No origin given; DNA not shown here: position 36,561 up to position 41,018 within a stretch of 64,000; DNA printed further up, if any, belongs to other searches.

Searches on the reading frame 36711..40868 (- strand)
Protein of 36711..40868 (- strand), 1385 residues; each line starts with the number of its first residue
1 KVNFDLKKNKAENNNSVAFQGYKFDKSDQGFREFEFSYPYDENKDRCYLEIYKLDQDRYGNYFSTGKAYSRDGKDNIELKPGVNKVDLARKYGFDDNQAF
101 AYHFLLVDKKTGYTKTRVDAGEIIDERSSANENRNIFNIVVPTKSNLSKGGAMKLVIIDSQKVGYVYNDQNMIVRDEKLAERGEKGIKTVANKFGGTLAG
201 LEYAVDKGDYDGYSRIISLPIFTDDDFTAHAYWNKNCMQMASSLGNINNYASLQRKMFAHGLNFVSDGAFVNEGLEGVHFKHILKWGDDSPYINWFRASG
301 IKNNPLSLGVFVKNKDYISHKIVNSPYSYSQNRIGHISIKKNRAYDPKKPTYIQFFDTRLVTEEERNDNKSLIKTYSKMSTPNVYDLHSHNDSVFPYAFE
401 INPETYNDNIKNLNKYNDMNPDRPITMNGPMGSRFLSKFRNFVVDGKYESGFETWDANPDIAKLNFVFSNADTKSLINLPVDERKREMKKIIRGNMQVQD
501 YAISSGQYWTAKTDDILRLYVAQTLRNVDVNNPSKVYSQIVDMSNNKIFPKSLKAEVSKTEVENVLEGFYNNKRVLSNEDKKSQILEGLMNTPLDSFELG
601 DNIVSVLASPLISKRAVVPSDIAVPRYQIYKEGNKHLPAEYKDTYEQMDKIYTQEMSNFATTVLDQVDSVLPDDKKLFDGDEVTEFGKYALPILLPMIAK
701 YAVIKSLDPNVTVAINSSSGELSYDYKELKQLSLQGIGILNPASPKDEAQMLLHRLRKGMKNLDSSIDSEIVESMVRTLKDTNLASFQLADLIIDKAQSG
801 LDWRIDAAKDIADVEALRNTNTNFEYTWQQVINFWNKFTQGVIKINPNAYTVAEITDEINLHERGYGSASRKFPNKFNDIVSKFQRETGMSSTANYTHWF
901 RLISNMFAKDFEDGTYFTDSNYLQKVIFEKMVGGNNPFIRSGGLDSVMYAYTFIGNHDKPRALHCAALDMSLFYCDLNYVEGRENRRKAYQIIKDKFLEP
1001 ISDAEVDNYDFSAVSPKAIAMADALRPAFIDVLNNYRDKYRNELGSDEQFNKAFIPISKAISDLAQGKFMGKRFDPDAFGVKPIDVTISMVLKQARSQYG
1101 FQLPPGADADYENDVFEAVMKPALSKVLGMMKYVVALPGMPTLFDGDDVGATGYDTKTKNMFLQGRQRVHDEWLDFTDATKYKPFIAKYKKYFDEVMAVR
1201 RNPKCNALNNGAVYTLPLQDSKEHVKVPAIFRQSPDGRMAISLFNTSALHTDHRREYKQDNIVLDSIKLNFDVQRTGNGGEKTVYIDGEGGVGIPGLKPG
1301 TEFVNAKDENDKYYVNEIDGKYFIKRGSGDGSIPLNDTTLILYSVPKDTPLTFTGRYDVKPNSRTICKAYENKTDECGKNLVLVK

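Call 11: search_protein_families(library=ncbifam, proteins=[window:36711-40868:-], max_evalue=0.001)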
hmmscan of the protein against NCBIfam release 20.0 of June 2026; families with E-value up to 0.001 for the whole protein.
window:36711-40868:- (1385 aa): 1 family
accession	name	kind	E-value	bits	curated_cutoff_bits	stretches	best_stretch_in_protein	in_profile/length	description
NF041090.1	Cyc-maltodext_AglB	equivalog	6.3e-05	22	540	1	166-297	32-159/470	cyclomaltodextrinase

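Call 56: search_protein_families(library=pfam, max_evalue=0.0001, proteins=[window:36711-40868:-])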
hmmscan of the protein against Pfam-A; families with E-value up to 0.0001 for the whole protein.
window:36711-40868:- (1385 aa): 0 families
